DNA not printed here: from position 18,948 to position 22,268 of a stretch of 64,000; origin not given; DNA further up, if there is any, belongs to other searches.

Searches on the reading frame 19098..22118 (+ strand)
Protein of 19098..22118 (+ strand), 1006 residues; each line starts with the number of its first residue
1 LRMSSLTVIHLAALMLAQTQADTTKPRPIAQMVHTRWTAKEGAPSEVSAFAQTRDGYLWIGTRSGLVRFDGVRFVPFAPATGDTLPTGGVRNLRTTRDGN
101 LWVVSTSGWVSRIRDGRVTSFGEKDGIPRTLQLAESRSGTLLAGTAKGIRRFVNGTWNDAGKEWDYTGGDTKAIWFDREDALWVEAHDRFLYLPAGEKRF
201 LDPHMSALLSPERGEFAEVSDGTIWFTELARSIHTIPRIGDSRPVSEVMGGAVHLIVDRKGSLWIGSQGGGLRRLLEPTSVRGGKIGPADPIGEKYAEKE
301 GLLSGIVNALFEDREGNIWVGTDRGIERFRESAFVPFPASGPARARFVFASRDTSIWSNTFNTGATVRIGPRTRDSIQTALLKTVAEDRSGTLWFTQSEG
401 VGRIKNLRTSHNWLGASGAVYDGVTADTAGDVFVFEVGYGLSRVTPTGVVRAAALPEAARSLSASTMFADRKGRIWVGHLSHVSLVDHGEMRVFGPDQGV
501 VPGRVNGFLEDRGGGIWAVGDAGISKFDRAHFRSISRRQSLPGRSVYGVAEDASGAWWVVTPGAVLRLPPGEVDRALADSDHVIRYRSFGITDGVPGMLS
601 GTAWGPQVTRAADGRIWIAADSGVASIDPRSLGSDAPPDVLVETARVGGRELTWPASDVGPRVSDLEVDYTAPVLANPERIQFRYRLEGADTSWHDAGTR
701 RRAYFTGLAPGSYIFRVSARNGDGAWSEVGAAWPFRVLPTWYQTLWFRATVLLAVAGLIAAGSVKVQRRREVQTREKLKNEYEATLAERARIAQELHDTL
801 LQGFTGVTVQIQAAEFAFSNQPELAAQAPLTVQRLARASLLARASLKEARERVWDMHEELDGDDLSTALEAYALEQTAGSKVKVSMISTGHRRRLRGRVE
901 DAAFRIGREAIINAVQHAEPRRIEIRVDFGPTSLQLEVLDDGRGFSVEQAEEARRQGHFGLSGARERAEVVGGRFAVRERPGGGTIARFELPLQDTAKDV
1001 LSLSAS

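Call 16: search_protein_families(library=pfam, proteins=[window:19098-22118:+], max_evalue=0.001)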
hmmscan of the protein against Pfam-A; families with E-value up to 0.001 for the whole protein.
window:19098-22118:+ (1006 aa): 6 families
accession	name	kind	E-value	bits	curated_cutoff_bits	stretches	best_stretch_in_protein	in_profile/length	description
PF07494.17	Reg_prop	-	2.9e-28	94.7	20.4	1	301-323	1-23/24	Two component regulator propeller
PF07495.19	Y_Y_Y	-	2.1e-15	56.8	26.6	1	676-738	3-65/65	Y_Y_Y domain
PF02518.31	HATPase_c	-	1.2e-13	51.9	26.4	1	900-994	3-110/111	Histidine kinase-, DNA gyrase B-, and HSP90-like ATPase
PF07730.19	HisKA_3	-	9.6e-12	45.7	24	1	788-858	1-65/68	Histidine kinase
PF13581.12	HATPase_c_2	-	6.1e-06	26.7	27.4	1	909-955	38-89/127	Histidine kinase-like ATPase domain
PF24684.1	Vgb_lyase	-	0.00011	21.6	50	1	283-478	33-239/290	Virginiamycin B lyase family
